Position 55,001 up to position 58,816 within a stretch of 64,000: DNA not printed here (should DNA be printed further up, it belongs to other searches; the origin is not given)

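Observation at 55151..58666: Compact single-chain acyl-CoA carboxylase with BC-BCCP-CT domain order (1171 aa)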

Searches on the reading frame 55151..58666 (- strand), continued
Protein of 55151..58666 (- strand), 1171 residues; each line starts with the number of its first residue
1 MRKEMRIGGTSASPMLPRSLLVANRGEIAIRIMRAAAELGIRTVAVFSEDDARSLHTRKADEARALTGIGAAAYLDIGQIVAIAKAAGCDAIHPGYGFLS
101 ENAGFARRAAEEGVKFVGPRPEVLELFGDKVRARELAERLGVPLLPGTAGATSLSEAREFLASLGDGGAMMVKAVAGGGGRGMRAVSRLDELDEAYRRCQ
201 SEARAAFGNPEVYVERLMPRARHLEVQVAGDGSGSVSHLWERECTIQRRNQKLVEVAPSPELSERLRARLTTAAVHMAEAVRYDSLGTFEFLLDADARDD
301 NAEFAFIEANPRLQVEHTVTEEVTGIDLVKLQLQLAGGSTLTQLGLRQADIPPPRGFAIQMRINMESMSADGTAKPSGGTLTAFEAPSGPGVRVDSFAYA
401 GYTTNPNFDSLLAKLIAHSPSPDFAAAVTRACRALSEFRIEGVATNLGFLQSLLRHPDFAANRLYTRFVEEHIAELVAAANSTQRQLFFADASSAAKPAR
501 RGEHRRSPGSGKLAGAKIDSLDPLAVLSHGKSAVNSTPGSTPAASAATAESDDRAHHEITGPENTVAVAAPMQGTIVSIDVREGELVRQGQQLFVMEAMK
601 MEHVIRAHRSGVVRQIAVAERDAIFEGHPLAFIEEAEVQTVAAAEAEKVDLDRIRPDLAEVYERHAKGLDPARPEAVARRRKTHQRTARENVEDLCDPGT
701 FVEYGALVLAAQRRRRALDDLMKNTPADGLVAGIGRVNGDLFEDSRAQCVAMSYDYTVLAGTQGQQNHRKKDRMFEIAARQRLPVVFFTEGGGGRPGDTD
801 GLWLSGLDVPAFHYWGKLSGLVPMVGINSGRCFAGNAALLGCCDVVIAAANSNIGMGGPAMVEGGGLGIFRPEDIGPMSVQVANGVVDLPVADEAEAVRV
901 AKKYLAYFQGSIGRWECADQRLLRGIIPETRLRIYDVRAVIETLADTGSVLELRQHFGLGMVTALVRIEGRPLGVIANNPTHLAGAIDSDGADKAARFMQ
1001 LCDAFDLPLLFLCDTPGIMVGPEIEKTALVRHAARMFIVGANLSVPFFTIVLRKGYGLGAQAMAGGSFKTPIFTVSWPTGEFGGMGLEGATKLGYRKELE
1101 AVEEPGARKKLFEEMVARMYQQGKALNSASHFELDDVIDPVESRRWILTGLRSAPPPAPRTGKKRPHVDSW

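Call 36: find_related_loci(query=A1, collection=genome_contigs, flank=6000)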
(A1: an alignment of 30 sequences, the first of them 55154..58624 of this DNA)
Query A1 (1157 aa) in genome_contigs; peptide patterns used: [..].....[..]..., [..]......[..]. (x = any residue, [..] = any of these).
600 stretches matched a pattern (row limit reached: there are more); 596 encode a relative of the query (tblastn E <= 1e-3); the best 80 are kept; 80 distinct loci.
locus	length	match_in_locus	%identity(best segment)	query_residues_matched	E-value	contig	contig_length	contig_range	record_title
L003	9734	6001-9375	65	1-1157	0e+0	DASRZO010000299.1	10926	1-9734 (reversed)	MAG TPA_asm: Pseudomonadales bacterium isolate SMAG_U14640 k141_3560859, whole genome shotgun sequence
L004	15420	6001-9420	62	4-1157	0e+0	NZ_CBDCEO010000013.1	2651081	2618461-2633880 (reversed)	MAG: Candidatus Poriferisodalis sp. isolate aea9684f-d56c-4337-aaed-9a8a14d8382b contig_13, whole genome shotgun sequenc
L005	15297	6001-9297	59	4-1157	0e+0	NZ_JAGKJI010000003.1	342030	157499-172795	Bradyrhizobium cenepequi strain CNPSo 4026 scaffold_2, whole genome shotgun sequence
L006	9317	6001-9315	62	5-1108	0e+0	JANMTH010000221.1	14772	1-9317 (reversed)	MAG: Thermoflexaceae bacterium isolate SOY_29_metabat_254 SOY_29_k141_2027785, whole genome shotgun sequence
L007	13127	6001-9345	59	4-1157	0e+0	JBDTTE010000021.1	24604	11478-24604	MAG: Betaproteobacteria bacterium isolate cluster3_bin.289 NODE_6563_length_24604_cov_8.413459, whole genome shotgun seq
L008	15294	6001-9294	58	4-1157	0e+0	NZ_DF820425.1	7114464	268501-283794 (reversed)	Bradyrhizobium sp. DOA9, whole genome shotgun sequence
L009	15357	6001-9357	55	6-1157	0e+0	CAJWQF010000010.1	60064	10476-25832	MAG TPA_asm: uncultured Gammaproteobacteria bacterium isolate ERR599052_bin.207_MetaBAT_v2.12.1_MAG genome assembly, con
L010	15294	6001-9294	52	4-1157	0e+0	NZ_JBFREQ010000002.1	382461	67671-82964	Variovorax sp. M-6 SCAFFOLD_1, whole genome shotgun sequence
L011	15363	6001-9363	56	4-1157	0e+0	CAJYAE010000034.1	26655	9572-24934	MAG TPA_asm: uncultured Gammaproteobacteria bacterium isolate ERR2098389_bin.52_MetaBAT_v2.12.1_MAG genome assembly, con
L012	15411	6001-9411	58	6-1157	0e+0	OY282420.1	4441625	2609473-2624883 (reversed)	MAG: uncultured Bryobacterales bacterium isolate 78526416-339a-45b8-a6d3-8fabb82c2801 genome assembly, chromosome: 1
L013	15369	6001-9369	57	1-1157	0e+0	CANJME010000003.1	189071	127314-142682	MAG: Caulobacteraceae bacterium isolate RH-23may17-652 genome assembly, contig: RH-23may17-C371, whole genome shotgun se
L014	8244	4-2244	56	340-1157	0e+0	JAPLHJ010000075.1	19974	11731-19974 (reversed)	MAG: Chloroflexota bacterium isolate LacPavin_0419_WC70L_MAG_53_9 LacPavin_0419_WC70L_scaffold_88659, whole genome shotg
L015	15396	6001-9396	61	5-1157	0e+0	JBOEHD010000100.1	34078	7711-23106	MAG: Acidimicrobiales bacterium isolate PBSact2 PBS13d_contig_2166, whole genome shotgun sequence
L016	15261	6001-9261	48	1-1157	0e+0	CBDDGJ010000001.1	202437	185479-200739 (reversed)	MAG: Parvibaculaceae bacterium isolate 75ab7c84-7276-4656-8393-95c2bd09dc1a genome assembly, contig: contig_1, whole gen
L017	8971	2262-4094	60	551-1157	0e+0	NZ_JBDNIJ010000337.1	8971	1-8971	MAG: Ilumatobacter sp. isolate concoct.62.WLB k141_1058091, whole genome shotgun sequence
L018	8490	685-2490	61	554-1157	0e+0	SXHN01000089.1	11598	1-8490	MAG: Actinomycetota bacterium isolate F1-120-MAGs023 F1-120__c550461, whole genome shotgun sequence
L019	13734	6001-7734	61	574-1157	0e+0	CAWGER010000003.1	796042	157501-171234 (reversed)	MAG: uncultured Solirubrobacteraceae bacterium isolate MFD02134.bin.2.16 genome assembly, contig: contig_2064, whole gen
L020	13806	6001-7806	59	550-1157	0e+0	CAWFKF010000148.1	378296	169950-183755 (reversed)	MAG: uncultured Solirubrobacteraceae bacterium isolate MFD01872.bin.2.90 genome assembly, contig: contig_77231, whole ge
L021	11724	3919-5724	56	556-1157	0e+0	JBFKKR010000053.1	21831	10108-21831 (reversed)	MAG: Pseudomonadales bacterium isolate Mix_sand21.2022.07.Z.54 k141_2267856_length_21831_cov_19.3348, whole genome shotg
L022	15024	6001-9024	57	6-1157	0e+0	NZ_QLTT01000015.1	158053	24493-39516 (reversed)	Lentzea atacamensis strain DSM 45479 Ga0215649_115, whole genome shotgun sequence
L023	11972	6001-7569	57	638-1157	0e+0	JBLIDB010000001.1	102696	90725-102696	MAG: Saprospiraceae bacterium isolate 3300053698_175 Ga0535657_0000111, whole genome shotgun sequence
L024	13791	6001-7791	51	554-1157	4e-177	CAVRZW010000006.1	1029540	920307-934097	MAG: uncultured beta proteobacterium isolate MFD05942.bin.1.95 genome assembly, contig: contig_2431, whole genome shotgu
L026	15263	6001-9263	69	1-1157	0e+0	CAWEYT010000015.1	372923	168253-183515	MAG: uncultured Acidimicrobiales bacterium isolate MFD00962.bin.2.262 genome assembly, contig: contig_26140, whole genom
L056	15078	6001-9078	52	6-1157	5e-108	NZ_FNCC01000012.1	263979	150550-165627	Lentzea fradiae strain CGMCC 4.3506, whole genome shotgun sequence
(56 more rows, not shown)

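Call 41: search_protein_families(library=pfam, proteins=[L007:4528-5745:+, L012:5104-5982:+, L015:4982-5878:+, L011:3436-5958:+, L004:9467-12046:-, L003:1453-2736:-, L022:2823-3980:-])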
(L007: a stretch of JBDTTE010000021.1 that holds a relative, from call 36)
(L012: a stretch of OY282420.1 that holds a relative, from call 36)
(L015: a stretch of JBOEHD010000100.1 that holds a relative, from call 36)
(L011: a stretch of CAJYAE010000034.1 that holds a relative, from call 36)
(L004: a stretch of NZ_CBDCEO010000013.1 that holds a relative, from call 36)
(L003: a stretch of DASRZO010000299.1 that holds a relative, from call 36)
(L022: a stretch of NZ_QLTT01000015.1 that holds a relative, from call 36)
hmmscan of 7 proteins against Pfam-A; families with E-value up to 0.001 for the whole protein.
L007:4528-5745:+ (405 aa): 1 family
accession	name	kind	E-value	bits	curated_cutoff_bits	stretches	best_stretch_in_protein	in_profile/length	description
PF02515.22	CoA_transf_3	-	7.9e-127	423.8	23.3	1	14-381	1-366/366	CoA-transferase family III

L012:5104-5982:+ (292 aa): 1 family
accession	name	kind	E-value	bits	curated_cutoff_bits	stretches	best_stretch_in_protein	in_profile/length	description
PF02515.22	CoA_transf_3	-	3.1e-44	152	23.3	2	113-257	221-366/366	CoA-transferase family III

L015:4982-5878:+ (298 aa): 1 family
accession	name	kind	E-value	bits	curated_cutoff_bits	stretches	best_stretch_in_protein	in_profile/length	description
PF02515.22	CoA_transf_3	-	3.6e-71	240.7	23.3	1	2-267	79-347/366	CoA-transferase family III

L011:3436-5958:+ (840 aa): 1 family
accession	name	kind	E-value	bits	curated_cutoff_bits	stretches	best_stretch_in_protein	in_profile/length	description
PF02515.22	CoA_transf_3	-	2.5e-119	399.1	23.3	2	430-810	1-366/366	CoA-transferase family III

L004:9467-12046:- (859 aa): 1 family
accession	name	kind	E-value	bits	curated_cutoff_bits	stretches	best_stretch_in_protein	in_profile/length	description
PF02515.22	CoA_transf_3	-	4.2e-162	539.8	23.3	2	453-834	1-366/366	CoA-transferase family III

L003:1453-2736:- (427 aa): 4 families
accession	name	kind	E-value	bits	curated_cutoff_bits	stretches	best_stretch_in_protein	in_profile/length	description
PF00441.29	Acyl-CoA_dh_1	-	1.8e-44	151.9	22.4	1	264-413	1-150/150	Acyl-CoA dehydrogenase, C-terminal domain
PF08028.16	Acyl-CoA_dh_2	-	4.7e-19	69.4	22.7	1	280-401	2-133/134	Acyl-CoA dehydrogenase, C-terminal domain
PF02770.24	Acyl-CoA_dh_M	-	5.1e-19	68.7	33.3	1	156-252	1-97/97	Acyl-CoA dehydrogenase, middle domain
PF02771.21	Acyl-CoA_dh_N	-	4.9e-16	59.5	22.9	1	39-152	4-113/113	Acyl-CoA dehydrogenase, N-terminal domain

L022:2823-3980:- (385 aa): 5 families
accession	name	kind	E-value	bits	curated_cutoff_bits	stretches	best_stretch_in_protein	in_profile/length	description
PF00441.29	Acyl-CoA_dh_1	-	2.8e-41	141.6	22.4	1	235-383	1-149/150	Acyl-CoA dehydrogenase, C-terminal domain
PF02771.21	Acyl-CoA_dh_N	-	1.1e-32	113.1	22.9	1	11-124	1-113/113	Acyl-CoA dehydrogenase, N-terminal domain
PF02770.24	Acyl-CoA_dh_M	-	1.3e-27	96.2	33.3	1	129-223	2-97/97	Acyl-CoA dehydrogenase, middle domain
PF08028.16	Acyl-CoA_dh_2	-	5.2e-12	46.6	22.7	1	253-372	4-133/134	Acyl-CoA dehydrogenase, C-terminal domain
PF22924.1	ACOX_C_alpha1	-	0.00017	21.9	27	1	317-381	102-166/169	Acyl-CoA oxidase, C-alpha1 domain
